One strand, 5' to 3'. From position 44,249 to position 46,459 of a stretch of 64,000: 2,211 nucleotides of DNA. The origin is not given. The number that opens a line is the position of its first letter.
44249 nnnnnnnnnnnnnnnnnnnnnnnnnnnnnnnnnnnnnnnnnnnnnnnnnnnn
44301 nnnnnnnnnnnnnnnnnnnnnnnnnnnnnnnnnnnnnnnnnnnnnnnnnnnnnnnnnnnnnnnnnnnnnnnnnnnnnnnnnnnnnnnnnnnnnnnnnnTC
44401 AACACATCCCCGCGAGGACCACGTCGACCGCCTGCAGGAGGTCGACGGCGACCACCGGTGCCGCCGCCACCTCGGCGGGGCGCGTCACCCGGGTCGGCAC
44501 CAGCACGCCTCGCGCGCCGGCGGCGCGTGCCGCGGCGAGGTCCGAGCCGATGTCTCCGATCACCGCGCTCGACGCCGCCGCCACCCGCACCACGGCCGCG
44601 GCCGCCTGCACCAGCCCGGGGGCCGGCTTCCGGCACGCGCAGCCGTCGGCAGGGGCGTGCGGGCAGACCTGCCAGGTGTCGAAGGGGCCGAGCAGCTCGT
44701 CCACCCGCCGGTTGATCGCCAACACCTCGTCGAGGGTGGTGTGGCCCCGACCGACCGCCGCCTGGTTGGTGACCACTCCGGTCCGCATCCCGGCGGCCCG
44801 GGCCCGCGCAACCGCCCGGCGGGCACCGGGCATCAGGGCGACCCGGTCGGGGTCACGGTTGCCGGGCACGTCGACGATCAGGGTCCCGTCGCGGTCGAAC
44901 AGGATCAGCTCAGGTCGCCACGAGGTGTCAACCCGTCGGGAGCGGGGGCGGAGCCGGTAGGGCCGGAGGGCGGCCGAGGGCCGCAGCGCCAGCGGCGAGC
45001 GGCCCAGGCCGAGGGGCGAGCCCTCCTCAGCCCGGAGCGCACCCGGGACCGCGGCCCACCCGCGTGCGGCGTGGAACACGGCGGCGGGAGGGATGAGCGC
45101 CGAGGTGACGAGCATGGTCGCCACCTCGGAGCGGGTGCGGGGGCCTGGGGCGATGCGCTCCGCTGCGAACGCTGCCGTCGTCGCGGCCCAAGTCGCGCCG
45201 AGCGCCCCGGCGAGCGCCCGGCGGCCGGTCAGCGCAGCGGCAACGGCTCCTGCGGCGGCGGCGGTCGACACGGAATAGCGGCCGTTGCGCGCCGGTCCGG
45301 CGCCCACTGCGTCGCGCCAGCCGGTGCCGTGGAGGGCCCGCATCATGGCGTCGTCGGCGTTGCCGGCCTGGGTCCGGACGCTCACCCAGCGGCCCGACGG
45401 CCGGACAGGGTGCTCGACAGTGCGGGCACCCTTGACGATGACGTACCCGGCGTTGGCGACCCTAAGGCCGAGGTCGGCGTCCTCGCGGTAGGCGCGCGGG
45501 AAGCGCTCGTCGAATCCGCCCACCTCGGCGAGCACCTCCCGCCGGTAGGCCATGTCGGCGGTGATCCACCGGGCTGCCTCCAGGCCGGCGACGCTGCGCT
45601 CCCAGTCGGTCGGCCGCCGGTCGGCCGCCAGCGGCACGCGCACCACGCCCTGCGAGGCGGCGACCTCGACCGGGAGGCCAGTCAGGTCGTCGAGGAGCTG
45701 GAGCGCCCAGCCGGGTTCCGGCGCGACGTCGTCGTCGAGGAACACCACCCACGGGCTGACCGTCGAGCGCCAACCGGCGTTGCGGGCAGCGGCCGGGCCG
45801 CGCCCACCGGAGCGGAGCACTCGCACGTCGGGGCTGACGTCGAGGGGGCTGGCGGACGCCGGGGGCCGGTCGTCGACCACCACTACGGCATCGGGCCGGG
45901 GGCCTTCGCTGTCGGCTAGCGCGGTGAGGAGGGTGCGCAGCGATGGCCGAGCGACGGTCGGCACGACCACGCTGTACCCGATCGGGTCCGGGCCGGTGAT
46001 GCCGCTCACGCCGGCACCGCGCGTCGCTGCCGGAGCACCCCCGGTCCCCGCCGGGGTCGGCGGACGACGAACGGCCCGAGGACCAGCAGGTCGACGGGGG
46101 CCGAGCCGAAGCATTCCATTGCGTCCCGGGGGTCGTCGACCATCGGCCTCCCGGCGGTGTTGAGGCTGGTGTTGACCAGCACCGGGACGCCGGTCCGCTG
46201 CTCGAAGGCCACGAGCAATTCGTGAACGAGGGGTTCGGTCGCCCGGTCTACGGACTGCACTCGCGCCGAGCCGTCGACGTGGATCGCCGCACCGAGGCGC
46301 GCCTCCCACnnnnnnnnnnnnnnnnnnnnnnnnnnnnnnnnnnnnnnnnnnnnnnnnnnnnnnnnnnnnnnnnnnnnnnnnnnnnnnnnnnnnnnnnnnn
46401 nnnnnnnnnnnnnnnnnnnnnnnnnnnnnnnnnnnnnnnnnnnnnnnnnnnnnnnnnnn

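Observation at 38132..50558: Complete ADP-heptose pathway embedded in a 12-kb glycosyltransferase island with carbamoyl- and pyruvyl-transferases in a high-GC Gram-positive-type genome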

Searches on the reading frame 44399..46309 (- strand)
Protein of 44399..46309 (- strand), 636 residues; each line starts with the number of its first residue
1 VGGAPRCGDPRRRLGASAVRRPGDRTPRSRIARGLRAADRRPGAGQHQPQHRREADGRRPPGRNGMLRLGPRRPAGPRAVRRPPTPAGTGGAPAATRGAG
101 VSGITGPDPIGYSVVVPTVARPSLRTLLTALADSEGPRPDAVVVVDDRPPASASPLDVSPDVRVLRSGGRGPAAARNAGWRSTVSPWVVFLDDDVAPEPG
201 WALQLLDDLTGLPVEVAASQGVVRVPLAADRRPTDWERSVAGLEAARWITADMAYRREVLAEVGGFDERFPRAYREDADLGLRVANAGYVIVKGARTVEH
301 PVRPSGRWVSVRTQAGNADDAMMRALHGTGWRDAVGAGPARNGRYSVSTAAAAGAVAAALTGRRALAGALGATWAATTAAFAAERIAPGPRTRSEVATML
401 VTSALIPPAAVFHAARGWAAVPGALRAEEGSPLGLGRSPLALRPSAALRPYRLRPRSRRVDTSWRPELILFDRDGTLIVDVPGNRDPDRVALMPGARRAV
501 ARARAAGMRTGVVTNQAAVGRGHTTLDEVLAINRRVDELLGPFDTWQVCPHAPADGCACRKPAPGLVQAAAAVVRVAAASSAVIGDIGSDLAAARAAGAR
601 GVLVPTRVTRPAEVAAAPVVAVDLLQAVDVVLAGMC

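Call 4: search_protein_families(library=pfam, proteins=[window:44399-46309:-], max_evalue=0.01)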
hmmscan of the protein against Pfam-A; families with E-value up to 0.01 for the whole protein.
window:44399-46309:- (636 aa): 8 families
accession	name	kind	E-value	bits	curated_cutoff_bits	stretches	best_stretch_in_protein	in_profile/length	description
PF00535.33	Glycos_transf_2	-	5.3e-14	52.9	23.3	1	113-223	1-117/168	Glycosyl transferase family 2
PF13242.12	Hydrolase_like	-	2.8e-12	46.8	22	1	559-618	2-62/75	HAD-hyrolase-like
PF00702.32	Hydrolase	-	8.8e-08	33.2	26.4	1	488-598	95-191/191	haloacid dehalogenase-like hydrolase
PF13632.12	Glyco_trans_2_3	-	2.3e-05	24.7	27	1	187-292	1-114/198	Glycosyl transferase family group 2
PF13419.12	HAD_2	-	0.001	19.6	23.8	0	555-603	129-177/178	Haloacid dehalogenase-like hydrolase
PF10111.15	Glyco_tranf_2_2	-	0.001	19.1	27.3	0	255-287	170-202/276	Glycosyltransferase like family 2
PF13344.12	Hydrolase_6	-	0.0014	19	27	1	469-519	1-42/101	Haloacid dehalogenase-like hydrolase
PF13506.12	Glyco_transf_21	-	0.0064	16.4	21.7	0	179-304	25-157/174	Glycosyl transferase family 21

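Call 9: find_homologous_proteins(query=window:44399-46309:-)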
Query window:44399-46309:- (636 aa): 6338 proteins with E <= 0.001 among 8000 candidates; the best 120 are listed.
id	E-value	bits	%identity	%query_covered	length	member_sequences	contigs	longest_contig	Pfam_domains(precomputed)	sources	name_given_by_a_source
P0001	0.0e+0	1138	100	84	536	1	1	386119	PF13641.13,PF00702.33,PF13242.13,PF00535.33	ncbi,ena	-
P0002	7.5e-204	697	66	82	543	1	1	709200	PF13419.13,PF10111.15,PF00702.33,PF13242.13,PF00535.33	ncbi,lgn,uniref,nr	ncbi:HAD-IIIA family hydrolase [Acidiferrimicrobium sp. IK]|uniref:HAD-IIIA family hydrolase n=1 Tax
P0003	5.7e-203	694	64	83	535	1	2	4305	PF13419.13,PF00702.33,PF13242.13,PF00535.33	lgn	-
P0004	3.6e-200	685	64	83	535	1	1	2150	PF13419.13,PF13632.13,PF13641.13,PF00702.33,PF13242.13,PF00535.33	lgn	-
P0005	1.2e-199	683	66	84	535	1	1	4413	PF13641.13,PF00702.33,PF13242.13,PF00535.33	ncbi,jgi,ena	jgi:histidinol-phosphate phosphatase family protein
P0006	2.6e-198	679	65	83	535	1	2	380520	PF13641.13,PF00702.33,PF13242.13,PF00535.33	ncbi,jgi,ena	-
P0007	5.6e-198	678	61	83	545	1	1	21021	PF13419.13,PF00702.33,PF13242.13,PF00535.33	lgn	-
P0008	1.5e-197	676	64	83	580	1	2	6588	PF13419.13,PF00702.33,PF13242.13,PF00535.33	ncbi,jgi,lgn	-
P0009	2.2e-196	672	63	83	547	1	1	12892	PF13419.13,PF00702.33,PF13242.13,PF00535.33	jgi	jgi:histidinol-phosphate phosphatase family protein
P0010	4.9e-196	671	62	81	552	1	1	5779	PF13419.13,PF13641.13,PF00702.33,PF13242.13,PF00535.33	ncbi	ncbi:MAG: HAD-IIIA family hydrolase, partial [Acidimicrobiales bacterium]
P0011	6.8e-196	671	63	83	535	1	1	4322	PF13419.13,PF13641.13,PF00702.33,PF13242.13,PF00535.33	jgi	jgi:histidinol-phosphate phosphatase family protein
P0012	9.0e-196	670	64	83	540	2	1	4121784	PF00702.33,PF13242.13,PF00535.33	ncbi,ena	-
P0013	3.1e-195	669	64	84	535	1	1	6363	PF13419.13,PF13641.13,PF00702.33,PF13242.13,PF00535.33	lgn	-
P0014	8.3e-195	667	65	82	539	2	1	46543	PF13632.13,PF00702.33,PF13242.13,PF00535.33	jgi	jgi:histidinol-phosphate phosphatase family protein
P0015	1.6e-194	666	63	83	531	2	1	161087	PF13641.13,PF00702.33,PF13242.13,PF00535.33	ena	-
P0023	4.3e-188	645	61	83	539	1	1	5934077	PF13419.13,PF00702.33,PF13242.13,PF00535.33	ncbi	-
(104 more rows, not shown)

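Call 11: find_encoding_contigs(protein=P0001, flank=10000, max_places=3)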
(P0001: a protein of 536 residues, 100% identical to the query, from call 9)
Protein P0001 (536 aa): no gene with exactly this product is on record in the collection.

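Call 12: find_encoding_contigs(protein=P0002, flank=10000, max_places=2)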
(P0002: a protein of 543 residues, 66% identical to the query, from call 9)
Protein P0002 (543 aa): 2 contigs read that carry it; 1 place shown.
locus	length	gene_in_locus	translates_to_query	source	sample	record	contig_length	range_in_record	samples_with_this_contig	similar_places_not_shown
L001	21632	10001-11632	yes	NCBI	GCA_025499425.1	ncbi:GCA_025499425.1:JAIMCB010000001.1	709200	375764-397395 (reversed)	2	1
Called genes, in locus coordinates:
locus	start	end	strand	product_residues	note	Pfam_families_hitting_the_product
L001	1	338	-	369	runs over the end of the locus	PF02746:MR_MLE_N, PF13378:MR_MLE_C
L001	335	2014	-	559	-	PF00732:GMC_oxred_N, PF05199:GMC_oxred_C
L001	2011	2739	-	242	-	PF13618:Gluconate_2-dh3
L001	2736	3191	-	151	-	-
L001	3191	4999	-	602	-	PF02776:TPP_enzyme_N, PF00205:TPP_enzyme_M, PF02775:TPP_enzyme_C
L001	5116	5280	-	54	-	-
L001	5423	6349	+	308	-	PF04230:PS_pyruv_trans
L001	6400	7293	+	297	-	PF00535:Glycos_transf_2, PF10111:Glyco_tranf_2_2 (weak), PF13641:Glyco_tranf_2_3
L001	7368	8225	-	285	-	PF13641:Glyco_tranf_2_3, PF00535:Glycos_transf_2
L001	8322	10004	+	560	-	PF02543:Carbam_trans_N, PF16861:Carbam_trans_C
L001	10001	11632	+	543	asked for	PF00535:Glycos_transf_2, PF10111:Glyco_tranf_2_2 (faint), PF13419:HAD_2 (faint), PF00702:Hydrolase, PF13242:Hydrolase_like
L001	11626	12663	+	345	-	PF01075:Glyco_transf_9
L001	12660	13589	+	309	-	PF13524:Glyco_trans_1_2 (weak), PF13692:Glyco_trans_1_4, PF00534:Glycos_transf_1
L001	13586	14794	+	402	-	PF08323:Glyco_transf_5 (faint), PF13439:Glyco_transf_4, PF13477:Glyco_trans_4_2 (faint), PF13579:Glyco_trans_4_4, PF20706:GT4-conflict, PF00534:Glycos_transf_1, PF13692:Glyco_trans_1_4, PF13524:Glyco_trans_1_2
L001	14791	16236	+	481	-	PF00294:PfkB, PF01467:CTP_transf_like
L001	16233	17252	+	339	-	PF01075:Glyco_transf_9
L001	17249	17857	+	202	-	PF13580:SIS_2, PF01380:SIS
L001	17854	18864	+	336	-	PF12225:DUF5981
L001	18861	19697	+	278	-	PF13489:Methyltransf_23 (faint), PF08241:Methyltransf_11, PF13649:Methyltransf_25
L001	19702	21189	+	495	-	PF07690:MFS_1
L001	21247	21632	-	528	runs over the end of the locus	PF00890:FAD_binding_2 (faint), PF01266:DAO, PF01494:FAD_binding_3 (weak), PF01593:Amino_oxidase, PF03486:HI0933_like (faint), PF12831:FAD_oxidored (weak), PF13450:NAD_binding_8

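Call 13: find_encoding_contigs(protein=P0023, flank=10000, max_places=2)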
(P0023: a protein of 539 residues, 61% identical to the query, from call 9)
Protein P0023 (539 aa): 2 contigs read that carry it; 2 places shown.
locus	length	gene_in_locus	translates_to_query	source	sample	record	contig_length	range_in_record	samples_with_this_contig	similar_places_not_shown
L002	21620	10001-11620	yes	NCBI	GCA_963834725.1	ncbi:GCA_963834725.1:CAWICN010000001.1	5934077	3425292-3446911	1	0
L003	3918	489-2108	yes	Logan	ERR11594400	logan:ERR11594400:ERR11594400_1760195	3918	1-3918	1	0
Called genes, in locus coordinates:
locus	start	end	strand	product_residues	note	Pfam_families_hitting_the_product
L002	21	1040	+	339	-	PF08240:ADH_N, PF16912:Glu_dehyd_C, PF00107:ADH_zinc_N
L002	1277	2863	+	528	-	PF03007:WS_DGAT_cat, PF06974:WS_DGAT_C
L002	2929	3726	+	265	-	PF00561:Abhydrolase_1 (faint)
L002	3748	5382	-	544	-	PF00501:AMP-binding, PF13193:AMP-binding_C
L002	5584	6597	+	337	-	PF03631:Virul_fac_BrkB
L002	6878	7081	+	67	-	-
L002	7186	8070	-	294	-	PF00535:Glycos_transf_2, PF10111:Glyco_tranf_2_2 (faint), PF13641:Glyco_tranf_2_3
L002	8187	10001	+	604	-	PF02543:Carbam_trans_N, PF16861:Carbam_trans_C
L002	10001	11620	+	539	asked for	PF00535:Glycos_transf_2 (weak), PF00702:Hydrolase, PF13419:HAD_2 (faint), PF13242:Hydrolase_like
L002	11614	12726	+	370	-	PF01075:Glyco_transf_9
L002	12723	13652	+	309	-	PF13524:Glyco_trans_1_2 (weak), PF13692:Glyco_trans_1_4 (weak), PF00534:Glycos_transf_1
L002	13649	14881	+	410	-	PF08323:Glyco_transf_5 (faint), PF13439:Glyco_transf_4, PF13579:Glyco_trans_4_4, PF20706:GT4-conflict, PF00534:Glycos_transf_1, PF13692:Glyco_trans_1_4, PF13524:Glyco_trans_1_2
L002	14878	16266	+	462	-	PF00294:PfkB, PF01467:CTP_transf_like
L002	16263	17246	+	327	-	PF01075:Glyco_transf_9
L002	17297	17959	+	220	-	PF13580:SIS_2, PF01380:SIS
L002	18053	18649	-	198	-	PF01872:RibD_C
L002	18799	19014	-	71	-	PF07311:Dodecin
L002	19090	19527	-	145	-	PF00210:Ferritin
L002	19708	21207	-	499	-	PF00890:FAD_binding_2, PF01134:GIDA (faint), PF01266:DAO, PF03486:HI0933_like (faint), PF07992:Pyr_redox_2 (faint), PF12831:FAD_oxidored (faint)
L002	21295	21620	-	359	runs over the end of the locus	PF04303:PrpF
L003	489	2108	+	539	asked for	PF00535:Glycos_transf_2 (weak), PF00702:Hydrolase, PF13419:HAD_2 (faint), PF13242:Hydrolase_like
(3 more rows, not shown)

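Call 30: find_related_loci(query=A1, collection=genome_contigs, flank=10000)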
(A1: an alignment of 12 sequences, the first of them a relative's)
Query A1 (536 aa) in genome_contigs; peptide patterns used: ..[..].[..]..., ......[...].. (x = any residue, [..] = any of these).
600 stretches matched a pattern (row limit reached: there are more); 505 encode a relative of the query (tblastn E <= 1e-3); the best 80 are kept; 80 distinct loci.
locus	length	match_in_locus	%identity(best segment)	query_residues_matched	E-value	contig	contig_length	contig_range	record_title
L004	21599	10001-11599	64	12-536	6e-176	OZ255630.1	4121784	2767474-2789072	MAG: Acidimicrobiales bacterium isolate 013cf3e4-f03f-4248-a16c-9fa5d98e55c6 genome assembly, chromosome: 1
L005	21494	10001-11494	55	12-532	5e-147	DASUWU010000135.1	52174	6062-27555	MAG TPA_asm: Streptosporangiaceae bacterium isolate SMAG_U1851 k141_18383, whole genome shotgun sequence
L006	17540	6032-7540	52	7-534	2e-146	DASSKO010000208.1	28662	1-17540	MAG TPA_asm: Nocardioidaceae bacterium isolate SMAG_U1143 k141_402933, whole genome shotgun sequence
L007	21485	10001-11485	56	12-534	3e-145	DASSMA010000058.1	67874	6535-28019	MAG TPA_asm: Acidimicrobiales bacterium isolate SMAG_U1186 k141_1087514, whole genome shotgun sequence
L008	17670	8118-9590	53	10-532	4e-143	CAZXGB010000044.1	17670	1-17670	MAG TPA_asm: uncultured Actinomycetes bacterium isolate SRP272529_co2_117 genome assembly, contig: NODE_5383_length_1767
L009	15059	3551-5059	52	3-535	2e-142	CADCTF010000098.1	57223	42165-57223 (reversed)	MAG: uncultured Acidimicrobiales bacterium isolate AVDCRST_MAG50 genome assembly, contig: NODE34, whole genome shotgun s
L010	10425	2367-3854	55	9-532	8e-141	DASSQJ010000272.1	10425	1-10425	MAG TPA_asm: Phycicoccus sp. isolate SMAG_U459 k141_230515, whole genome shotgun sequence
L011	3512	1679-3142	53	13-534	5e-146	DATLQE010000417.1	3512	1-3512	MAG TPA_asm: Lapillicoccus sp. isolate SMAG_U13870 k141_1026078, whole genome shotgun sequence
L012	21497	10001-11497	52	6-532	8e-141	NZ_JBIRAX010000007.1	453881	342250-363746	Actinomadura sp. 3N508 contig_7, whole genome shotgun sequence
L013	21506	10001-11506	53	12-532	2e-140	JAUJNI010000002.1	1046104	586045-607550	MAG: Actinomycetota bacterium isolate YX2bin24 opera_contig_8, whole genome shotgun sequence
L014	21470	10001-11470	51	10-534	7e-140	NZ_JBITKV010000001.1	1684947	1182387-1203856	Amycolatopsis sp. NPDC049868 NPDC049868_64_B3.ctg-0001, whole genome shotgun sequence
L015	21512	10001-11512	54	9-534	6e-140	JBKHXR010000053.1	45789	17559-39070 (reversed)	MAG: Thermoleophilia bacterium isolate N_bin.24.orig k127_72846, whole genome shotgun sequence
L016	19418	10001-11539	53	12-536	5e-140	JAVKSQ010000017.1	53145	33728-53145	MAG: Acidimicrobiales bacterium isolate PQ2_30S_bin_2 c_000000000040, whole genome shotgun sequence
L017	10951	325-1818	51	12-533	1e-138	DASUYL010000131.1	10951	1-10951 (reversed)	MAG TPA_asm: Jiangellaceae bacterium isolate SMAG_U1894 k141_1622489, whole genome shotgun sequence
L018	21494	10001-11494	52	6-534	2e-138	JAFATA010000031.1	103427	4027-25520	MAG: Pseudonocardiales bacterium isolate CP_BM_ER_R8_32 BM_ER_R8_k147_1836724, whole genome shotgun sequence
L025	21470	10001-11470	50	10-534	4e-137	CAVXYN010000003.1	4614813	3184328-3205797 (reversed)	MAG: uncultured Actinomycetota bacterium isolate MFD04212.bin.1.303 genome assembly, contig: contig_2106, whole genome s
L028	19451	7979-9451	51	10-535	5e-140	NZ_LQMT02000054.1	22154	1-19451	Amycolatopsis keratiniphila subsp. keratiniphila strain DSM 44409 contig_54, whole genome shotgun sequence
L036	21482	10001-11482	50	10-535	4e-135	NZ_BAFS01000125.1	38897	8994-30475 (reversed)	Nocardia asiatica NBRC 100129, whole genome shotgun sequence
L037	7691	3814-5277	51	12-532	9e-135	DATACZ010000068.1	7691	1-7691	MAG TPA_asm: Actinomycetota bacterium isolate SMAG_U6737 k141_670844, whole genome shotgun sequence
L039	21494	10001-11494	50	1-535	2e-134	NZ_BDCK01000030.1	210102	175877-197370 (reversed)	Nocardia niwae NBRC 108934 = DSM 45340 strain NBRC 108934, whole genome shotgun sequence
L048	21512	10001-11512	50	4-535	1e-131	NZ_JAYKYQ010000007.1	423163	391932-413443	Nocardia implantans strain CDC186 Scaffold7, whole genome shotgun sequence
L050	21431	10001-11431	50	5-528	1e-130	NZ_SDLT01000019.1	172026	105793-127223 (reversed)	Amycolatopsis nivea strain CFH S0261 Scaffold19, whole genome shotgun sequence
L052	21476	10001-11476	52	10-534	5e-130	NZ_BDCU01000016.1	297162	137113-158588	Nocardia fusca NBRC 14340, whole genome shotgun sequence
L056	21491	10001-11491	51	4-534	3e-140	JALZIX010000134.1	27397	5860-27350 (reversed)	MAG: Actinomycetota bacterium isolate MOJ bin25 SC8837-39_k127_1707968, whole genome shotgun sequence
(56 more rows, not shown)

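Call 34: search_protein_families(library=ncbifam, proteins=[window:44399-46309:-], max_evalue=0.00001)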
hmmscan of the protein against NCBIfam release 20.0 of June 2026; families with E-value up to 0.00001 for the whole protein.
window:44399-46309:- (636 aa): 11 families
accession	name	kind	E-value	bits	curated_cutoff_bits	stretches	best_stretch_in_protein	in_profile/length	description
TIGR01656.1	Histidinol-ppas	subfamily_domain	6.3e-31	107.3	84.15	1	468-605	2-147/149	histidinol-phosphate phosphatase domain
NF006506.0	PRK08942.1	equivalog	1.9e-27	96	178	1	467-627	4-173/182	D-glycero-beta-D-manno-heptose 1,7-bisphosphate 7-phosphatase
TIGR01662.1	HAD-SF-IIIA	subfamily_domain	2.7e-27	95.6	44.6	1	468-606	2-140/141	HAD-IIIA family hydrolase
NF005264.0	PRK06769.1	equivalog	2.2e-19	69.9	217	1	468-606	6-138/175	HAD-IIIA family hydrolase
NF041875.1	EPS_EpsD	equivalog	4.4e-19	69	370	1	113-325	2-233/325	exopolysaccharide biosynthesis glycosyltransferase EpsD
TIGR03965.1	mycofact_glyco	equivalog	1.4e-18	67.1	280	1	109-397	73-369/467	mycofactocin biosynthesis glycosyltransferase MftF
TIGR00213.1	GmhB_yaeD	subfamily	8.7e-16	58.1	149.6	1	469-606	4-152/176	D-glycero-beta-D-manno-heptose 1,7-bisphosphate 7-phosphatase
NF003937.0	PRK05446.1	equivalog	5e-13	48.8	443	1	468-604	5-148/355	bifunctional histidinol-phosphatase/imidazoleglycerol-phosphate dehydratase HisB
TIGR01261.1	hisB_Nterm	equivalog_domain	1e-09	38.1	140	1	469-602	4-144/161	histidinol-phosphatase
TIGR01449.2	PGP_bact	equivalog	6.9e-06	25.7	180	0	492-606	86-186/213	phosphoglycolate phosphatase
NF050049.1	HBPPhtaseGmhB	domain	7.9e-06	25.8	250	0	512-601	49-140/171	D-glycero-alpha-D-manno-heptose-1,7-bisphosphate 7-phosphatase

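Call 44: search_solved_structures(query=P0001, max_evalue=0.001)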
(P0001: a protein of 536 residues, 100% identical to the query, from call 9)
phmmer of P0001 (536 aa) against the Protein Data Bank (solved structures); distinct sequences matched with E-value up to 0.001: 6.
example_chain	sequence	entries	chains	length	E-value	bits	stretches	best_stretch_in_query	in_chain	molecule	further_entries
4pnh_A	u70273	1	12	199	8.9e-21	77.4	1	362-507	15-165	D,D-heptose 1,7-bisphosphate phosphatase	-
3l8h_A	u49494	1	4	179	3.2e-18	69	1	367-507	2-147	Putative haloacid dehalogenase-like hydrolase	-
2fpr_A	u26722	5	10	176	4e-14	55.5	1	368-502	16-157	Histidine biosynthesis bifunctional protein hisB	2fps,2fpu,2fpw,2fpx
2o2x_A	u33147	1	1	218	1.7e-12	50.1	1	366-508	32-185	hypothetical protein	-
2gmw_A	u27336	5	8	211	1.1e-11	47.4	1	368-517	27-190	D,D-heptose 1,7-bisphosphate phosphatase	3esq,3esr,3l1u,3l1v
3l8e_A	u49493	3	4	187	1.3e-11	47.2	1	369-517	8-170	D,D-heptose 1,7-bisphosphate phosphatase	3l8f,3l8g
